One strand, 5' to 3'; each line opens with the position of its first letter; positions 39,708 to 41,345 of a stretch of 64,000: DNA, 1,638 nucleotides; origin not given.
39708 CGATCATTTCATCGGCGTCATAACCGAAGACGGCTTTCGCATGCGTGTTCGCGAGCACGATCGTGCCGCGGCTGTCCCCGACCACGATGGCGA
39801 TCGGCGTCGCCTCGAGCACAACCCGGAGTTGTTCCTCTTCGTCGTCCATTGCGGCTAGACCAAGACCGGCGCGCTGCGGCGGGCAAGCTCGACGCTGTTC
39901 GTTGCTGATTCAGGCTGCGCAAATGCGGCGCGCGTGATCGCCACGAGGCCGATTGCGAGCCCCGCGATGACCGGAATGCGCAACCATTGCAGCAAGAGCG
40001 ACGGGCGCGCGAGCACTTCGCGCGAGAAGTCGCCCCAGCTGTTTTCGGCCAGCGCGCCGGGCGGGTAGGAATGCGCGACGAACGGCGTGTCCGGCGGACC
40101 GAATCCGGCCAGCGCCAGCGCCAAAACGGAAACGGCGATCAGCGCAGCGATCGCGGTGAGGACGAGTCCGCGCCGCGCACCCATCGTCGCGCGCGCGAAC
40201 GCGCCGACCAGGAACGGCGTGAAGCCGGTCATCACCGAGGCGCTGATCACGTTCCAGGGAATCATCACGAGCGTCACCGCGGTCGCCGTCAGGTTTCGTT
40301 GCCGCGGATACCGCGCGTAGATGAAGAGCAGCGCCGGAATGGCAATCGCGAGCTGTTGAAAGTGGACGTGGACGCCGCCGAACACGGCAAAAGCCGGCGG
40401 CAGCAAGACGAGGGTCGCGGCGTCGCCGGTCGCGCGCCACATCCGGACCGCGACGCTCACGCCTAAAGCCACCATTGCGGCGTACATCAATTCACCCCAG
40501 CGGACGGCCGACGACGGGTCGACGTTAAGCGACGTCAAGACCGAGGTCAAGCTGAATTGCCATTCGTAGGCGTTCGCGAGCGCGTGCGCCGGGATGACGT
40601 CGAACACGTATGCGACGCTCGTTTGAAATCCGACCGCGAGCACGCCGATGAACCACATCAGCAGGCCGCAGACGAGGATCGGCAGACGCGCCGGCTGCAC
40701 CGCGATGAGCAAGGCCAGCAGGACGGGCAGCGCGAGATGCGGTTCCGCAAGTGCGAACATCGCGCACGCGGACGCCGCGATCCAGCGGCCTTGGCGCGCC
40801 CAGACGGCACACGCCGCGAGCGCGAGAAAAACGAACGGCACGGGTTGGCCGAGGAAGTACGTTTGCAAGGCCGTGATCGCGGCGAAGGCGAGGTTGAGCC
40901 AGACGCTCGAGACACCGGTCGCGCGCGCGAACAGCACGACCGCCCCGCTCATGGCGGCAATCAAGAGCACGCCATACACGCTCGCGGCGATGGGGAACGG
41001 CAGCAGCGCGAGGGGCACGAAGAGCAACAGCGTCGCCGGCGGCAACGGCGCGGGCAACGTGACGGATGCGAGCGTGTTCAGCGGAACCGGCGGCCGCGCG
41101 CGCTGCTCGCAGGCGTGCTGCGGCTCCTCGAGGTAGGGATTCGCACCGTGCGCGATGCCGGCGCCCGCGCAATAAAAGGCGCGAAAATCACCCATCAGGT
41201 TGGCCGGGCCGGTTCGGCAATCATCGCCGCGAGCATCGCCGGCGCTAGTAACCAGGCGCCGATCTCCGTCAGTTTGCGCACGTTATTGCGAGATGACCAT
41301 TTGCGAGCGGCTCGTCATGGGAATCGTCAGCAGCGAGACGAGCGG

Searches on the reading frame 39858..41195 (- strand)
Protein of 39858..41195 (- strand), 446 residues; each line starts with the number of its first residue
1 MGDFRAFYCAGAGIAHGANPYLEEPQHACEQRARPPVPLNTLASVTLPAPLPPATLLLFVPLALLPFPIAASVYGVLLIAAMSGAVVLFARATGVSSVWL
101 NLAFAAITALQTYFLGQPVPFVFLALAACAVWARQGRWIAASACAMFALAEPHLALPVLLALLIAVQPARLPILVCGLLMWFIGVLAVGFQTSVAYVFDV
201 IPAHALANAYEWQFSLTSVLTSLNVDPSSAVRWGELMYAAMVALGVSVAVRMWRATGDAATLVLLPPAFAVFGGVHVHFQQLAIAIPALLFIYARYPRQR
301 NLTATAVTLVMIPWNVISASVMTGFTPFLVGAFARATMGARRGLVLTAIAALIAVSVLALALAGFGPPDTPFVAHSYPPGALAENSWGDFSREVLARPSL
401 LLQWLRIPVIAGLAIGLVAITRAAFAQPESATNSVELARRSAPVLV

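Call 27: search_protein_families(library=pfam, max_evalue=0.01, proteins=[window:39858-41195:-])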
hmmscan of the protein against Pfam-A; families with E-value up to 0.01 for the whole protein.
window:39858-41195:- (446 aa): 1 family
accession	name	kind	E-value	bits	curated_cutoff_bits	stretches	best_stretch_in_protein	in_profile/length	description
PF09594.16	GT87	-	4.3e-08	33.6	25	1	52-263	4-223/237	Glycosyltransferase family 87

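Call 28: search_protein_families(library=ncbifam, max_evalue=0.01, proteins=[window:39858-41195:-])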
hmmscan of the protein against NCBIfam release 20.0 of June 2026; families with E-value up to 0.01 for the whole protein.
window:39858-41195:- (446 aa): 0 families
